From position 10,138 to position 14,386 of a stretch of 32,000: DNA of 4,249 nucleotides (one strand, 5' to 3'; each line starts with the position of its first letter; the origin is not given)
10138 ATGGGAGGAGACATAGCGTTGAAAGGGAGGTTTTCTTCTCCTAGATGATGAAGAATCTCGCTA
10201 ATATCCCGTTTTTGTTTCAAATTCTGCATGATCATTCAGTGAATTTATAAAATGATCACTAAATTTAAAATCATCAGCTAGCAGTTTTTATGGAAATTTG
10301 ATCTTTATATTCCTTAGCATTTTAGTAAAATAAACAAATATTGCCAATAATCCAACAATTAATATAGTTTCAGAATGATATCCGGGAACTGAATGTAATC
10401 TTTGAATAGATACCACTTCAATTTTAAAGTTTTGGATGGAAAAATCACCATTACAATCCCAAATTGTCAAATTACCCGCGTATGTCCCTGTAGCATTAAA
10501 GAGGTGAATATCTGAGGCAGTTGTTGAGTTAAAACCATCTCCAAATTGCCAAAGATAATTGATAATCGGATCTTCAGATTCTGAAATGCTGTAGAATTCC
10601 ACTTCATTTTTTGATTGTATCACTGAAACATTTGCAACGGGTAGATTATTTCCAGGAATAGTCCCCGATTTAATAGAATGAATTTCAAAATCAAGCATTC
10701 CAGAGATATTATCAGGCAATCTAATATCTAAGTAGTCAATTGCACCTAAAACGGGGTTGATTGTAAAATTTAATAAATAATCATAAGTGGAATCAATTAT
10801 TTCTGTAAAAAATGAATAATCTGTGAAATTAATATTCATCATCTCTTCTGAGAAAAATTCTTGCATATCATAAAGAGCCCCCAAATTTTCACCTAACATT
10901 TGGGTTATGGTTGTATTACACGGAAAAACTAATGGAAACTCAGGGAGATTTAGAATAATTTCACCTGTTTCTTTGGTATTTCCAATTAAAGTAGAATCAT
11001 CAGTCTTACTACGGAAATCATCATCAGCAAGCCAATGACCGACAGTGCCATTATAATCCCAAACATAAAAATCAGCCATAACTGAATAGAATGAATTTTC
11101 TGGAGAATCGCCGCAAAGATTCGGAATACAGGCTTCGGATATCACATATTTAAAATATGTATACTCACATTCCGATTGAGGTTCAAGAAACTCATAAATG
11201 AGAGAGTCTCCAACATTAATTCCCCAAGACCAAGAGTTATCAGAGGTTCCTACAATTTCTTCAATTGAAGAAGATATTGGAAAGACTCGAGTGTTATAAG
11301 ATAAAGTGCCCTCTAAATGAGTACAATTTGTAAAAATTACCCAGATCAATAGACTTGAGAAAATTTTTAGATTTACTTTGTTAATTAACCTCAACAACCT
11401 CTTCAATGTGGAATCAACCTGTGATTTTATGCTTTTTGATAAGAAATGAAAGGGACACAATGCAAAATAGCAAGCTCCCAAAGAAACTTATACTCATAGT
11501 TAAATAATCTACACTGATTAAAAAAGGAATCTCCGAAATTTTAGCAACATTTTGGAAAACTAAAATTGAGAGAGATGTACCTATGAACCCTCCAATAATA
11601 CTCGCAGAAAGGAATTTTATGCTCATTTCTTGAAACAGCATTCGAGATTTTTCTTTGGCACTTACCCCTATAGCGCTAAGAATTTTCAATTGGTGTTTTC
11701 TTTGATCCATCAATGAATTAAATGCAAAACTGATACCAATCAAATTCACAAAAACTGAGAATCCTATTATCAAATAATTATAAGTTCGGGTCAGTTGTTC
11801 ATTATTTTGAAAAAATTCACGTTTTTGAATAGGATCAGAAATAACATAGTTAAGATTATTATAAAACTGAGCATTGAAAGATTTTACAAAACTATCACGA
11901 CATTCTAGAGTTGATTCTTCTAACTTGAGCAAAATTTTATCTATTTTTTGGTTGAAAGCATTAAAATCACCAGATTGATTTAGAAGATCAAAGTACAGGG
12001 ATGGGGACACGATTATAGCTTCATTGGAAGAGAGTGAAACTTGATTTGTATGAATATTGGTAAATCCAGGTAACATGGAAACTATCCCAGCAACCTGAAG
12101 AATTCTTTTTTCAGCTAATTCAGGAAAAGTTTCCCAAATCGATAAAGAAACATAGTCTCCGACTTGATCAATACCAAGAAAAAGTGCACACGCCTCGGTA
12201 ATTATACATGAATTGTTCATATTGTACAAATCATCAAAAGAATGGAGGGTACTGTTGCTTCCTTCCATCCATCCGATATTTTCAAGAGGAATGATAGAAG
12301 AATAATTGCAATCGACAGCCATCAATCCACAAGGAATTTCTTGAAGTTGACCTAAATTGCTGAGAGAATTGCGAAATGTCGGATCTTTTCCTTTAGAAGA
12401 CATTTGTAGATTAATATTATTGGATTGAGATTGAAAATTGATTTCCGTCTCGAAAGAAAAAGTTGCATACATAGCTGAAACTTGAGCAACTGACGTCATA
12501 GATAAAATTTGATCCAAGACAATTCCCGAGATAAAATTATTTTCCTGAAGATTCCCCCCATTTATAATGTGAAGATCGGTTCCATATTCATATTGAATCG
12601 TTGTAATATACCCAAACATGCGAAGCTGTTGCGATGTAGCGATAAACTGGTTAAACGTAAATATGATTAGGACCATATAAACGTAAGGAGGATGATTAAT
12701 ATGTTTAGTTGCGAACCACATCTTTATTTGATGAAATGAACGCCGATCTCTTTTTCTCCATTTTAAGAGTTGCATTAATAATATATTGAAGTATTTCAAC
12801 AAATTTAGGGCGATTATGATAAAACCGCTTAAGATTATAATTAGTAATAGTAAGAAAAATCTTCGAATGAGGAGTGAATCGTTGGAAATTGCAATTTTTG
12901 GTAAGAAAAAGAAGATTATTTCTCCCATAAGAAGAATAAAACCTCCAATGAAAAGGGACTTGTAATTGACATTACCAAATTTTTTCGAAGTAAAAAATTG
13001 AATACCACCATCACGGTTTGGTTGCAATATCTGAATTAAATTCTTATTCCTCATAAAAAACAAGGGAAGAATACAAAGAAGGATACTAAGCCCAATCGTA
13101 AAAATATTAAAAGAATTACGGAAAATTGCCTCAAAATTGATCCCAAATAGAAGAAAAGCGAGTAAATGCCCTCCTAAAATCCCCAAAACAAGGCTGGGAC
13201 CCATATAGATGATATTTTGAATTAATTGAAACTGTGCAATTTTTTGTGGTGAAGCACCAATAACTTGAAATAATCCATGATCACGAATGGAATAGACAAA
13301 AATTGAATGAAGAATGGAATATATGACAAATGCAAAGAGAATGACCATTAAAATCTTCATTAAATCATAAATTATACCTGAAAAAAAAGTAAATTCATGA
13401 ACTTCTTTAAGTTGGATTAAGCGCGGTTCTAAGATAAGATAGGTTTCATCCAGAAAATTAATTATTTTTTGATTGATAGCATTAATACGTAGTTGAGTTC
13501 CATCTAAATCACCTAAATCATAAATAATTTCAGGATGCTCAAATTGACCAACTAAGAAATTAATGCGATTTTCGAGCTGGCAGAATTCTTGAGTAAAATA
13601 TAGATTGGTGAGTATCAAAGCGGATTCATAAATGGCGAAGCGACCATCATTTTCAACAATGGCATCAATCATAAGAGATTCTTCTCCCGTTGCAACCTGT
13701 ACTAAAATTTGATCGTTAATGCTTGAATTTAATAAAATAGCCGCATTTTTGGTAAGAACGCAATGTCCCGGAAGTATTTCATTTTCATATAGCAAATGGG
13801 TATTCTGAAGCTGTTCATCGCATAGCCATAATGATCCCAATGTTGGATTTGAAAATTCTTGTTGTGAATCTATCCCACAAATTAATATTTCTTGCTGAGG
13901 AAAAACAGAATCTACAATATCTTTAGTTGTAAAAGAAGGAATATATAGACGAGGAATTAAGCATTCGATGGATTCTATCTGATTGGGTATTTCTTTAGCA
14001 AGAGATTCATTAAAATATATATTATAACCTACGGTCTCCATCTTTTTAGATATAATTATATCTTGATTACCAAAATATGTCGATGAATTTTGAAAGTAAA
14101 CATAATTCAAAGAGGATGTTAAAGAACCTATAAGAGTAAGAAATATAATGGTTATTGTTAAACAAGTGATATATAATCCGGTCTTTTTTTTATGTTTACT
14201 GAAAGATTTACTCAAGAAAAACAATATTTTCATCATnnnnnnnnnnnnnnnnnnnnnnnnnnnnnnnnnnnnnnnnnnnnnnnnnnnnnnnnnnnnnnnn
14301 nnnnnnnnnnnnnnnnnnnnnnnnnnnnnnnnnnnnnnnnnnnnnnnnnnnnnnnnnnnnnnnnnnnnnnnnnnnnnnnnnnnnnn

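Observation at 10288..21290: Five-gene MacB/FtsX-type ABC module hard-wired to two anchored surface glycoproteins: candidate undescribed cell-surface machine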

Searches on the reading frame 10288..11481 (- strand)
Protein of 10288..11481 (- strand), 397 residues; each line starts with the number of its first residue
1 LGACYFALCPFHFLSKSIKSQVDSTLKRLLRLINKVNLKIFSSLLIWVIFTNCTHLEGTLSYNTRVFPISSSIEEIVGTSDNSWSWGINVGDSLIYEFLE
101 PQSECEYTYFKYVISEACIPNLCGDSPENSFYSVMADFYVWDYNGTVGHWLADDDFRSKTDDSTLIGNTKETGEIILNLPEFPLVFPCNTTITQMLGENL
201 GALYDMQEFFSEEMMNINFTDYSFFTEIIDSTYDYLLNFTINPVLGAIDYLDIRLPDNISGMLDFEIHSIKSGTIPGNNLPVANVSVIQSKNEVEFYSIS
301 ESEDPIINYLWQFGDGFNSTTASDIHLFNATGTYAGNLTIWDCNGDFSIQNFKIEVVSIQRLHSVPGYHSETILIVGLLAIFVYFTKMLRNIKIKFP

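Call 4: search_protein_families(library=pfam, proteins=[window:10288-11481:-], max_evalue=0.1)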
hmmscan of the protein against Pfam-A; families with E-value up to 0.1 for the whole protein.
window:10288-11481:- (397 aa): 2 families
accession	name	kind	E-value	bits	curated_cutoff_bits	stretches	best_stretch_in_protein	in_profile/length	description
PF18911.6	PKD_4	-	3.3e-09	37.1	27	1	281-346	4-74/85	PKD domain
PF00801.26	PKD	-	4.1e-05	23.9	23.5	1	283-345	5-70/80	PKD domain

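Call 5: search_protein_families(library=ncbifam, proteins=[window:10288-11481:-], max_evalue=0.1)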
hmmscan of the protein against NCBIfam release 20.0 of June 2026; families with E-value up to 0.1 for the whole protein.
window:10288-11481:- (397 aa): 0 families

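Call 109: find_related_loci(query=A7, collection=metagenome_contigs, flank=10000)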
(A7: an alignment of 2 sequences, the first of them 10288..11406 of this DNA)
Query A7 (372 aa) in metagenome_contigs; peptide patterns used: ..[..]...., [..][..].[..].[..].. (x = any residue, [..] = any of these).
189 stretches matched a pattern, but none encodes a relative of the query by tblastn (E <= 1e-3).

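Call 115: search_protein_families(library=padloc, proteins=[window:10288-11406:-], max_evalue=0.001)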
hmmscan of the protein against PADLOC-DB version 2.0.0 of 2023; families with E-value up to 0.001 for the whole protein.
window:10288-11406:- (372 aa): 0 families

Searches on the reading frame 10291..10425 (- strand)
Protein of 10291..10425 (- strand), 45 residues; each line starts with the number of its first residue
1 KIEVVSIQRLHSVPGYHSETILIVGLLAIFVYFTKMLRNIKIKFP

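Call 95: search_protein_families(library=ncbifam, proteins=[window:10291-10425:-], max_evalue=10)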
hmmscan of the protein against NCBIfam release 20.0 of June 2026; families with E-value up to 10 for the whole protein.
seq(45 aa): 1 family
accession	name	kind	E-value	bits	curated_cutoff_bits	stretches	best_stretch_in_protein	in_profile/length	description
NF005999.0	PRK08126.1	subfamily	0.2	10.4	571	1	8-39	238-269/432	hypothetical protein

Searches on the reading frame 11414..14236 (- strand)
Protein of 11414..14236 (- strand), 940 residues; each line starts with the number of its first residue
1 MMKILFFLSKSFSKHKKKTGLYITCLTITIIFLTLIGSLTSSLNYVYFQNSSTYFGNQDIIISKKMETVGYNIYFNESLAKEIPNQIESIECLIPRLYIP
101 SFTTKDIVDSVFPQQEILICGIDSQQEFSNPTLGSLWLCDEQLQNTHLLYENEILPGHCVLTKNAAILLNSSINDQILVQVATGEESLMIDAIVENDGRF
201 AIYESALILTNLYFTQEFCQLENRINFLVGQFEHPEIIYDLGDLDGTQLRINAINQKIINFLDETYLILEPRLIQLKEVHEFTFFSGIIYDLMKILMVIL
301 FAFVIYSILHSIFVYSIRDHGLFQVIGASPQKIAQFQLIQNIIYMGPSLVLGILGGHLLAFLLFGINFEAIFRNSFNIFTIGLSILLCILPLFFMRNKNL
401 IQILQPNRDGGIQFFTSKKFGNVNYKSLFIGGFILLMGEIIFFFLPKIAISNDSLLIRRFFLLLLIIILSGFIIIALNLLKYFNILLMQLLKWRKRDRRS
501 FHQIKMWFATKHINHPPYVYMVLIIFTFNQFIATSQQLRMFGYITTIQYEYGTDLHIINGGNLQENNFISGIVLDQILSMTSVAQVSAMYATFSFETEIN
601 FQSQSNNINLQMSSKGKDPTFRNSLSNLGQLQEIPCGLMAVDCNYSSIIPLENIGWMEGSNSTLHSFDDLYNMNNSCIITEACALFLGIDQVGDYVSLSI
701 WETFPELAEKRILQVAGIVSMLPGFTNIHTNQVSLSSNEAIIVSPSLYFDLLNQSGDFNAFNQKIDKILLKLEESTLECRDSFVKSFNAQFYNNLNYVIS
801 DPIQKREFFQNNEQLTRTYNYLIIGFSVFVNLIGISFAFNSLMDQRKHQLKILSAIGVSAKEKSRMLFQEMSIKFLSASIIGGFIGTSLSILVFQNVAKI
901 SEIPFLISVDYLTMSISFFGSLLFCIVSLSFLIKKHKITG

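Call 4: search_protein_families(library=pfam, proteins=[window:11414-14236:-], max_evalue=0.1)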
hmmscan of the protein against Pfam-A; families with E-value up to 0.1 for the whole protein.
window:11414-14236:- (940 aa): 1 family
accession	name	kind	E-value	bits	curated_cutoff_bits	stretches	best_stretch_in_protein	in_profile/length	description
PF02687.27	FtsX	-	6.8e-11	42.7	25.5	2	822-934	2-113/120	FtsX-like permease C-terminal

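Call 5: search_protein_families(library=ncbifam, proteins=[window:11414-14236:-], max_evalue=0.1)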
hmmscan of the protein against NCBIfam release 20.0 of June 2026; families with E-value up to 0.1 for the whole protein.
window:11414-14236:- (940 aa): 0 families

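Call 115: search_protein_families(library=padloc, proteins=[window:11414-14236:-], max_evalue=0.001)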
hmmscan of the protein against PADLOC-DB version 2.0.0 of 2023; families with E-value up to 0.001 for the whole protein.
window:11414-14236:- (940 aa): 0 families
